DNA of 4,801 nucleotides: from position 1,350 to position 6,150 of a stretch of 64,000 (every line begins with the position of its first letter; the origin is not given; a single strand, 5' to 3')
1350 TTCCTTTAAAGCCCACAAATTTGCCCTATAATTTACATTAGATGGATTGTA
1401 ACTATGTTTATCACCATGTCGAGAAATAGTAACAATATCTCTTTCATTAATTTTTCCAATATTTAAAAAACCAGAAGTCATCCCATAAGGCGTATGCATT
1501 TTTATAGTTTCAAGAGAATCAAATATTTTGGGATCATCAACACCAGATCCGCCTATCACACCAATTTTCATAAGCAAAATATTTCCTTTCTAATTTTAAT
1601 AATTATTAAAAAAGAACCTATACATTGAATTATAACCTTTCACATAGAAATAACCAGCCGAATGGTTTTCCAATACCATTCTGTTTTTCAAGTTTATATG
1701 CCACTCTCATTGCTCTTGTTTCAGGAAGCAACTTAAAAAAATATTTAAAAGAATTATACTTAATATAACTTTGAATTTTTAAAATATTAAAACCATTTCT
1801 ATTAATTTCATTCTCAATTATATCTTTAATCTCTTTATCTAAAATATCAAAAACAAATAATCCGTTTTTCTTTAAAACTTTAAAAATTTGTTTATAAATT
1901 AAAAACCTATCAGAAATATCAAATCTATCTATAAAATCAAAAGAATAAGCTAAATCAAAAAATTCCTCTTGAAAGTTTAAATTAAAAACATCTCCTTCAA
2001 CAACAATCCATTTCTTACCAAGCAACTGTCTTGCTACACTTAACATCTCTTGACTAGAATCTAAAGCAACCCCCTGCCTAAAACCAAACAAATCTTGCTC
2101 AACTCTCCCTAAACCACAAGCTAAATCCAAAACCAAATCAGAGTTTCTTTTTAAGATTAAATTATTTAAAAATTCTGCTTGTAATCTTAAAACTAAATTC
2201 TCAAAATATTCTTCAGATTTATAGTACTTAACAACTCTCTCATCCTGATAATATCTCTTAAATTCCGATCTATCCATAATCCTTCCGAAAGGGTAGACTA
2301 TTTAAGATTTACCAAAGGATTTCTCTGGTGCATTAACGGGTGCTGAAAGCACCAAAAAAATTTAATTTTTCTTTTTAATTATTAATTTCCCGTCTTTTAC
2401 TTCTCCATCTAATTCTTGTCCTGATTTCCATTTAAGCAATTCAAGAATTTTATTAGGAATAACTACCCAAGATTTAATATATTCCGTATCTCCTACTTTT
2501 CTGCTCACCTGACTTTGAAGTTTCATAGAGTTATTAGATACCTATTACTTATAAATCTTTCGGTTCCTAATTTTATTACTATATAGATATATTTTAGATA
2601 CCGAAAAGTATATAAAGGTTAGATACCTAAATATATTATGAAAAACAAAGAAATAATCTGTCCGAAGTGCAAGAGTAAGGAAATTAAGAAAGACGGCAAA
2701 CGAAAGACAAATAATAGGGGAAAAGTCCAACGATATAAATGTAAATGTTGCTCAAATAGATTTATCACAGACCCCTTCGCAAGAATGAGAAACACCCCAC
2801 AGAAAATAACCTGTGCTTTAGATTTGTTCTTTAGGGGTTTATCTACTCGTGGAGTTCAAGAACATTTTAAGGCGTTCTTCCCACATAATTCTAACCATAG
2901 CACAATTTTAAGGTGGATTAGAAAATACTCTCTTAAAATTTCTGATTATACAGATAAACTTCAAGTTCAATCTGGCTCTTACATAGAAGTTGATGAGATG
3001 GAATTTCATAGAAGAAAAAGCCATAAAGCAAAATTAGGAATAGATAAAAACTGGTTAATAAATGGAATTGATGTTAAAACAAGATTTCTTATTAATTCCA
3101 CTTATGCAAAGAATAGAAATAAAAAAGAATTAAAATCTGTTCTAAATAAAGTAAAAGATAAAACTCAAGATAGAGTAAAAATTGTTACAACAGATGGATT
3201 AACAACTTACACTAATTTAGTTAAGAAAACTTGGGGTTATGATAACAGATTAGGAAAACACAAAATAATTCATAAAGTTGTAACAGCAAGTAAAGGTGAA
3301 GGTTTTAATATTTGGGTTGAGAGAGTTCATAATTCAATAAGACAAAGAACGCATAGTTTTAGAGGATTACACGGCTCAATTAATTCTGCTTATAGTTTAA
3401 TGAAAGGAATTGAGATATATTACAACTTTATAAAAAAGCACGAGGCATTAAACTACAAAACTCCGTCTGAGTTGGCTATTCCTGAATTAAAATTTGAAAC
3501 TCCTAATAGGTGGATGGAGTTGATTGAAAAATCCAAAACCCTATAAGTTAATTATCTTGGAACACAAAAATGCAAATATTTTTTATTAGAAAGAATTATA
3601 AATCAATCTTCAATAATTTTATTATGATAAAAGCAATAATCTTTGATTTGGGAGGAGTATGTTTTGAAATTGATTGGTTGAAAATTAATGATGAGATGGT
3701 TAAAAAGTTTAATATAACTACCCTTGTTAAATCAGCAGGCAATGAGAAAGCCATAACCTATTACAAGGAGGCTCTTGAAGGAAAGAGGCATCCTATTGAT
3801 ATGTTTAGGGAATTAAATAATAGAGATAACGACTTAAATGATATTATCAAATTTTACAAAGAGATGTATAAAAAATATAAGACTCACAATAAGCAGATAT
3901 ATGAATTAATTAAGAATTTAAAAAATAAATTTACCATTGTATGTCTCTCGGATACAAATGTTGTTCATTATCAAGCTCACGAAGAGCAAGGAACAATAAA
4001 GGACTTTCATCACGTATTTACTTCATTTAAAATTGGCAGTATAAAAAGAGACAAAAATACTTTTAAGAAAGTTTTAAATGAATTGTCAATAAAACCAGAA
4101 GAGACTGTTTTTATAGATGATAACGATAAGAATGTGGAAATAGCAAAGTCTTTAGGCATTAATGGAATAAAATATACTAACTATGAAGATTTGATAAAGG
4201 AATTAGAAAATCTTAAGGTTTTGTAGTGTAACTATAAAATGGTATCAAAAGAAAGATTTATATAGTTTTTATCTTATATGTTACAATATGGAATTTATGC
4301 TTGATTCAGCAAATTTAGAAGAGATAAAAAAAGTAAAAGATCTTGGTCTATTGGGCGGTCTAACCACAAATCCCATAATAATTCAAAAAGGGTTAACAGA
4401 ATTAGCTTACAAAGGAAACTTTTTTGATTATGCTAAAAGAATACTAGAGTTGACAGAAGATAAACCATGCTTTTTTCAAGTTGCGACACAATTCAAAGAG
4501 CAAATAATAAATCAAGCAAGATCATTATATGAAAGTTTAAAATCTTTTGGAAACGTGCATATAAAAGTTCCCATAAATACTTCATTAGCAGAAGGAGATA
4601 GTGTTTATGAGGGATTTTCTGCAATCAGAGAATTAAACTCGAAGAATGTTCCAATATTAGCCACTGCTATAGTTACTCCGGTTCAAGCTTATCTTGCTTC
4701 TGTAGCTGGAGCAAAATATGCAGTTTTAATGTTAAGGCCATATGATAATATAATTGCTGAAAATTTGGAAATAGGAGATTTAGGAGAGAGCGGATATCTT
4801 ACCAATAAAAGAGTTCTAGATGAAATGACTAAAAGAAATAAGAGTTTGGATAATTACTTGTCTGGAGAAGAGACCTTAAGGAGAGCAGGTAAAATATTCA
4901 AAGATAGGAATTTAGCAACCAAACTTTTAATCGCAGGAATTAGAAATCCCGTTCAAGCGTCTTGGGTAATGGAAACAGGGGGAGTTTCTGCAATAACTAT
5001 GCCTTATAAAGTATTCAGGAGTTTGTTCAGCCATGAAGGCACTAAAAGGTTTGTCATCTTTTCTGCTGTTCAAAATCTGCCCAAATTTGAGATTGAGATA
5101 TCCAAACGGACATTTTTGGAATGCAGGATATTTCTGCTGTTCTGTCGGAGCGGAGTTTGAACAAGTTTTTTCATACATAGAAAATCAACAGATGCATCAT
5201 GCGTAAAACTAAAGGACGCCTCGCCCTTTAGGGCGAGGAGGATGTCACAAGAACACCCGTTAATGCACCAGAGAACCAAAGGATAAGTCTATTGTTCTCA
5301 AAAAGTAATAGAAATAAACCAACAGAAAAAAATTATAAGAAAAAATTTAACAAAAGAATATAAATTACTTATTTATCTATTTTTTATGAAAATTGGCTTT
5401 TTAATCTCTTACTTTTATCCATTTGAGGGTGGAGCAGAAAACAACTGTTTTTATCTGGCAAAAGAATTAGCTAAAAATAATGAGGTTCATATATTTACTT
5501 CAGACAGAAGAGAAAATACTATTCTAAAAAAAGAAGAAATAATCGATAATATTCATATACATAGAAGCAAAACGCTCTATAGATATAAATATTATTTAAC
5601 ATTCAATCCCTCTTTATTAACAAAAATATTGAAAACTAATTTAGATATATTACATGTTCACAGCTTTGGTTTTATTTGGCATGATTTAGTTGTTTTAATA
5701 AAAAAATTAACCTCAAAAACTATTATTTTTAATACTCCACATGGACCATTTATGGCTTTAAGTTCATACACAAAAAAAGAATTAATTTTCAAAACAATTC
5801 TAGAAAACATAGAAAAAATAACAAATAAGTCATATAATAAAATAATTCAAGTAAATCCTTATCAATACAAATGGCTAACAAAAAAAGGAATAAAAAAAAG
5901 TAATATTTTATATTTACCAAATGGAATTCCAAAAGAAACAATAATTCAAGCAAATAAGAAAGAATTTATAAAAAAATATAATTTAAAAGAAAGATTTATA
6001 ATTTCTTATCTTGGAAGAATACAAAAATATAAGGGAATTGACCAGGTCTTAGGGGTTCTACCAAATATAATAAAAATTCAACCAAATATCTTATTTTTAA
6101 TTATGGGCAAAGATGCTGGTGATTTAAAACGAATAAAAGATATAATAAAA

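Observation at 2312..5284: Complete transposon with perfect 22-bp terminal inverted repeats, 9-bp target-site duplication and passenger genes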

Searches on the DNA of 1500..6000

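Call 71: search_rna_families(source=window, start=1500, end=6000, threshold=evalue, max_evalue=0.1)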
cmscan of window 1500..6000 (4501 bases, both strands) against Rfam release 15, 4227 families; matches with E-value up to 0.1: 1.
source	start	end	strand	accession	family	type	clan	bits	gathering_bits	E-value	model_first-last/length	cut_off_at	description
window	5132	5257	+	RF00062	HgcC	Gene;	-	23.2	50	0.024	1-130/130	no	HgcC family RNA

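Call 74: search_rna_families(source=window, start=5000, end=5400, threshold=evalue, max_evalue=1, show_alignments=1)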
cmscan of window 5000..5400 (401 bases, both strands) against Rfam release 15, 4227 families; matches with E-value up to 1: 1.
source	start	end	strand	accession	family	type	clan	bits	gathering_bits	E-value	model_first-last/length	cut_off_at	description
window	5132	5257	+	RF00062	HgcC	Gene;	-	23.2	50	0.0021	1-130/130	no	HgcC family RNA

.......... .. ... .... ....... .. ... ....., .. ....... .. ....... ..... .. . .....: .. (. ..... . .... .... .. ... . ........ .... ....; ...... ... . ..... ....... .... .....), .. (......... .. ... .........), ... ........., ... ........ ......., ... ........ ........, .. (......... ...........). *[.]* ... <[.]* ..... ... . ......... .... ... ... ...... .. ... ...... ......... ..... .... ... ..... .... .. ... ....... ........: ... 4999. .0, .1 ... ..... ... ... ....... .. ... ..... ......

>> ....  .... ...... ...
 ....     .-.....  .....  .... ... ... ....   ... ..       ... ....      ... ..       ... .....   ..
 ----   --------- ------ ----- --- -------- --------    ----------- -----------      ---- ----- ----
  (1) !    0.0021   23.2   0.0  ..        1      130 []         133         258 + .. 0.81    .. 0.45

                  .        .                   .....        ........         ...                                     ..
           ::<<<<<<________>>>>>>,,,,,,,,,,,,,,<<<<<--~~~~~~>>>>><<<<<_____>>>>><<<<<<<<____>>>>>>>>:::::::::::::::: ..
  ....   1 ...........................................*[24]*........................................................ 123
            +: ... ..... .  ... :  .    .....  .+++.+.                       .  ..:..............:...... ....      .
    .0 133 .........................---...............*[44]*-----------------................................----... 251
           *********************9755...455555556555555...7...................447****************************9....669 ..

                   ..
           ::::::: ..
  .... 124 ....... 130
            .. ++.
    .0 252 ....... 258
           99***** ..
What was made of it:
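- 5219..5238 (+): GC-rich hairpin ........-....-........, probably the right-end hairpin of the dead IS200-type element. It is part of a weak, full-length HgcC-family RNA match at 5132-5257. Rfam RF00062 23.2 bits (gathering score 50), with near-exact match of the terminal hairpin and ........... (call 74).
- Closest known: IS200/IS605 family. Same: The hairpin matches the 3' hairpin of Rfam HgcC (call 74).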

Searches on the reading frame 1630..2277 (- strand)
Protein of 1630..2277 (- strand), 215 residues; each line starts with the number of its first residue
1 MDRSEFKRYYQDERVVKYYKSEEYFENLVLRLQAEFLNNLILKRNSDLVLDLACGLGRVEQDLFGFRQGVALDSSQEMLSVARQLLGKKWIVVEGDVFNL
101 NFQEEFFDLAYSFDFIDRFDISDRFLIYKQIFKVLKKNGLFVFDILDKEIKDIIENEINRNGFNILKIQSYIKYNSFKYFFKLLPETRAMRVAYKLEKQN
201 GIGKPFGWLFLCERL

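Call 6: search_protein_families(library=pfam, proteins=[window:1630-2277:-], max_evalue=0.1)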
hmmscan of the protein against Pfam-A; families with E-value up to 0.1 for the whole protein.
window:1630-2277:- (215 aa): 7 families
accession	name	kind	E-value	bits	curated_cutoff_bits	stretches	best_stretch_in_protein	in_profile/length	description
PF08241.18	Methyltransf_11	-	8.4e-14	52.4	21.2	1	50-143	1-95/95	Methyltransferase domain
PF13649.12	Methyltransf_25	-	1.3e-12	48.6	27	1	49-139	1-97/97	Methyltransferase domain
PF13847.12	Methyltransf_31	-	3.6e-11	43.4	27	1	48-157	6-125/145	Methyltransferase domain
PF13489.12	Methyltransf_23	-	1.4e-05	25.3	27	1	43-150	20-123/164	Methyltransferase domain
PF08242.18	Methyltransf_12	-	2.8e-05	25.2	30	1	50-141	1-98/98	Methyltransferase domain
PF01209.24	Ubie_methyltran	-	0.00042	20.2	20.1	1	34-143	36-151/233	ubiE/COQ5 methyltransferase family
PF01728.25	FtsJ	-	0.064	13.6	24.1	0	41-168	18-161/181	FtsJ-like methyltransferase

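Call 46: find_encoding_contigs(protein=window:1630-2277:-, flank=4000, max_places=10)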
Protein window:1630-2277:- (215 aa): 20 contigs read that carry it; 10 places shown.
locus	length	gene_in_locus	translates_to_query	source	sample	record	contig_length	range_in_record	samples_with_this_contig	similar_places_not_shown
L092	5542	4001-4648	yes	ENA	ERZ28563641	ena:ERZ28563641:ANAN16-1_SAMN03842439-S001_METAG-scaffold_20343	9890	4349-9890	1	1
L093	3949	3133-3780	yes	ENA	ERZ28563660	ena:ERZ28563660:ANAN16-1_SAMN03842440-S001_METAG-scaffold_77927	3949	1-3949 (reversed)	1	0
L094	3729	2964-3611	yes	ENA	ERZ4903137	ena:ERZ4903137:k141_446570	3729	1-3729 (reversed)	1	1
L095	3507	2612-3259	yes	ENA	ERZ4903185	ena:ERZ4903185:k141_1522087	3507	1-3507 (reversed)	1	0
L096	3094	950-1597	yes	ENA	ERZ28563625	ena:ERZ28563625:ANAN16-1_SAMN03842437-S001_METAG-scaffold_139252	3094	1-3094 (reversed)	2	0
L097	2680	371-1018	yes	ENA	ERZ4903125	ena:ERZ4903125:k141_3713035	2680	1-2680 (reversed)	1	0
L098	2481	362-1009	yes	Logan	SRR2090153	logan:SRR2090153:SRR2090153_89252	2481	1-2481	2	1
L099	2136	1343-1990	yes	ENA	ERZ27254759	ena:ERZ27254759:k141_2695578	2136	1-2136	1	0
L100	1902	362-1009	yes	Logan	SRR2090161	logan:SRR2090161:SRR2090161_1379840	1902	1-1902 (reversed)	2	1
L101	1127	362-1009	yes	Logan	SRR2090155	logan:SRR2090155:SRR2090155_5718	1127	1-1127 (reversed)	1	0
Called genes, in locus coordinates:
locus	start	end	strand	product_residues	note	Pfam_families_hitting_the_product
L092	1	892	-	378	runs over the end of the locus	PF13439:Glyco_transf_4, PF00534:Glycos_transf_1, PF13692:Glyco_trans_1_4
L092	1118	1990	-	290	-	PF00923:TAL_FSA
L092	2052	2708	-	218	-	PF00702:Hydrolase, PF13419:HAD_2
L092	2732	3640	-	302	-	PF13610:DDE_Tnp_IS240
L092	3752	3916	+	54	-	-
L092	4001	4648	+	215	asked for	PF13489:Methyltransf_23 (weak), PF13847:Methyltransf_31, PF08241:Methyltransf_11, PF13649:Methyltransf_25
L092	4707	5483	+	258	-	PF01048:PNP_UDP_1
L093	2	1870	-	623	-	?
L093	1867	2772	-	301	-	PF13610:DDE_Tnp_IS240 (weak)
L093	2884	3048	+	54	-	-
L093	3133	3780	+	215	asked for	PF13489:Methyltransf_23 (weak), PF13847:Methyltransf_31, PF08241:Methyltransf_11, PF13649:Methyltransf_25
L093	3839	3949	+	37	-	?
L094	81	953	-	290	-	PF00923:TAL_FSA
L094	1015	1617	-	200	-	PF00702:Hydrolase, PF13419:HAD_2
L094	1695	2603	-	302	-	PF13610:DDE_Tnp_IS240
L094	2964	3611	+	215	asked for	PF13489:Methyltransf_23 (weak), PF13847:Methyltransf_31, PF08241:Methyltransf_11, PF13649:Methyltransf_25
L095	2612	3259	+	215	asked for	PF13489:Methyltransf_23 (weak), PF13847:Methyltransf_31, PF08241:Methyltransf_11, PF13649:Methyltransf_25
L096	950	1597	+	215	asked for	PF13489:Methyltransf_23 (weak), PF13847:Methyltransf_31, PF08241:Methyltransf_11, PF13649:Methyltransf_25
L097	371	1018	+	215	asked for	PF13489:Methyltransf_23 (weak), PF13847:Methyltransf_31, PF08241:Methyltransf_11, PF13649:Methyltransf_25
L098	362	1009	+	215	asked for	PF13489:Methyltransf_23 (weak), PF13847:Methyltransf_31, PF08241:Methyltransf_11, PF13649:Methyltransf_25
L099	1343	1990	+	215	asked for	PF13489:Methyltransf_23 (weak), PF13847:Methyltransf_31, PF08241:Methyltransf_11, PF13649:Methyltransf_25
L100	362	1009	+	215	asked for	PF13489:Methyltransf_23 (weak), PF13847:Methyltransf_31, PF08241:Methyltransf_11, PF13649:Methyltransf_25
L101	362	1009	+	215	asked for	PF13489:Methyltransf_23 (weak), PF13847:Methyltransf_31, PF08241:Methyltransf_11, PF13649:Methyltransf_25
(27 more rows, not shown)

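Call 65: list_cluster_members(proteins=[L093:1870-2772:-, L012:6327-7232:+])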
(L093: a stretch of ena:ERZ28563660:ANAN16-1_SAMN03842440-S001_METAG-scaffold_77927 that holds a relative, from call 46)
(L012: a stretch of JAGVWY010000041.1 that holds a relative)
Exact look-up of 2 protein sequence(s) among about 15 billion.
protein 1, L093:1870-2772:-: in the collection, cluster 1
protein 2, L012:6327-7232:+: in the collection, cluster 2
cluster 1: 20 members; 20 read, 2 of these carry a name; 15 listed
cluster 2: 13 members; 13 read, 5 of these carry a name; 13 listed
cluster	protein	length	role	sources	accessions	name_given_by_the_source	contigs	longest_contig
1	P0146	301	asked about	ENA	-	-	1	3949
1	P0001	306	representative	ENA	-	-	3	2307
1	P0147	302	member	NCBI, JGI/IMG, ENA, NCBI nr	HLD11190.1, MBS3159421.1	MAG TPA: DDE-type integrase/transposase/recombinase [Candidatus Nanoarchaeia archaeon] | DDE-type integrase/transposase/recombinase [Candidatus Woesearchaeota archaeon]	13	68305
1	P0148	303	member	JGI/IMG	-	transposase-like protein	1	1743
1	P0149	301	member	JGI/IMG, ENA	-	-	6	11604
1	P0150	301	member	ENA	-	-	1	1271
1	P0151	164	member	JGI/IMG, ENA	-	-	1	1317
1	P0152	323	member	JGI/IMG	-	-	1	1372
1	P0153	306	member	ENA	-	-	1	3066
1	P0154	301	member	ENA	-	-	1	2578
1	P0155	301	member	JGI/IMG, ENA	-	-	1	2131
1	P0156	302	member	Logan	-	-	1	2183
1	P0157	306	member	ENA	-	-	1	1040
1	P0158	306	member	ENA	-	-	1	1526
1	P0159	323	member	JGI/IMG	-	-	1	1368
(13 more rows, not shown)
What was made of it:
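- NCBI names the L012 homologue 'IS1/IS6 family transposase' (call 65).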

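Call 67: find_encoding_contigs(protein=P0149, flank=6000, max_places=6)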
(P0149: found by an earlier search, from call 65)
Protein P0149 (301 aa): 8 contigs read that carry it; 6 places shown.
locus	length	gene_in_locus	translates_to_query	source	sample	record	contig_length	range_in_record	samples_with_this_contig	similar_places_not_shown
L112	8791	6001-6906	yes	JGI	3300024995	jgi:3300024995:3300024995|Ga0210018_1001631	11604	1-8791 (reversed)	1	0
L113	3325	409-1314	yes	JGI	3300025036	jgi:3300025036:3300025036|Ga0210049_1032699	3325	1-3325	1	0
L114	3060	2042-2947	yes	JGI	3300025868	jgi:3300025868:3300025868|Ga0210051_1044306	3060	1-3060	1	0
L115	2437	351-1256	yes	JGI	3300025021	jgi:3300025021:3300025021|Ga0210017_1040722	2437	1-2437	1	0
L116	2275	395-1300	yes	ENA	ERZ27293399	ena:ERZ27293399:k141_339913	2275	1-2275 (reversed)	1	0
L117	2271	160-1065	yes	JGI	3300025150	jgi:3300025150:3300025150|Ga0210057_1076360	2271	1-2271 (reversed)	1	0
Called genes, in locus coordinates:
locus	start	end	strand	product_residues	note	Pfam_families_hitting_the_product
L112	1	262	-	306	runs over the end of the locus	PF08843:AbiEii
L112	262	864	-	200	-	-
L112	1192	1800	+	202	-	PF03412:Peptidase_C39 (weak), PF13529:Peptidase_C39_2 (weak)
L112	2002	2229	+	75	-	PF01402:RHH_1, PF19807:DUF6290 (weak)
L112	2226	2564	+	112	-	PF02452:PemK_toxin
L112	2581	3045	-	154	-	-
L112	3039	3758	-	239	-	-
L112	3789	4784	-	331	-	PF00814:TsaD, PF22521:HypF_C_2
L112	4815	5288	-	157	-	-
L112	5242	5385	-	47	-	-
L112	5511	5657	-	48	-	-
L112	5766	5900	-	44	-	-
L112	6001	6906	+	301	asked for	PF13610:DDE_Tnp_IS240 (weak)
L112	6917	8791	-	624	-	?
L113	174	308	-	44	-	-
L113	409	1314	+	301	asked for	PF13610:DDE_Tnp_IS240 (weak)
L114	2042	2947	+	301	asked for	PF13610:DDE_Tnp_IS240 (weak)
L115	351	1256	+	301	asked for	PF13610:DDE_Tnp_IS240 (weak)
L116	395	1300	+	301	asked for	PF13610:DDE_Tnp_IS240 (weak)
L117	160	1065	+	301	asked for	PF13610:DDE_Tnp_IS240 (weak)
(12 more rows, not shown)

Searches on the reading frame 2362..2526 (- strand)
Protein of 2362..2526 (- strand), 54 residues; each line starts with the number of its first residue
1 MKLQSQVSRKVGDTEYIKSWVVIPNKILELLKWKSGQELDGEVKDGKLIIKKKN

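Call 6: search_protein_families(library=pfam, proteins=[window:2362-2526:-], max_evalue=0.1)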
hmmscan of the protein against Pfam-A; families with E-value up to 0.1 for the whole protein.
window:2362-2526:- (54 aa): 1 family
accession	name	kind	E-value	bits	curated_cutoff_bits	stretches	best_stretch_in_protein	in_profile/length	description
PF04014.23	MazE_antitoxin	-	5.1e-05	23.6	24.7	1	21-53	10-43/48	Antidote-toxin recognition MazE, bacterial antitoxin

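Call 9: search_protein_families(library=ncbifam, proteins=[window:2362-2526:-], max_evalue=0.01)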
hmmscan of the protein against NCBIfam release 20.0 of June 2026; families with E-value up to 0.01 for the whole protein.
window:2362-2526:- (54 aa): 2 families
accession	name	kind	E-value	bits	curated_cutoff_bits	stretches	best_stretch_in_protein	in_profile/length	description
TIGR01439.1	lp_hng_hel_AbrB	domain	7.9e-05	22.3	28.3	1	21-53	10-43/44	transcriptional regulator, AbrB family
NF052488.1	TAtMazEAgrob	equivalog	0.0048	17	130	1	21-51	16-46/87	type II toxin-antitoxin system antitoxin MazE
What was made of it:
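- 2362..2526 (-): 54-aa AbrB/SpoVT/MazE-like small DNA-binding protein, transcribed divergently from tnp. It is a core partner gene and a presumed regulator. Pfam PF04014 5e-5 (call 6); TIGR01439 AbrB 8e-5 (call 9).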
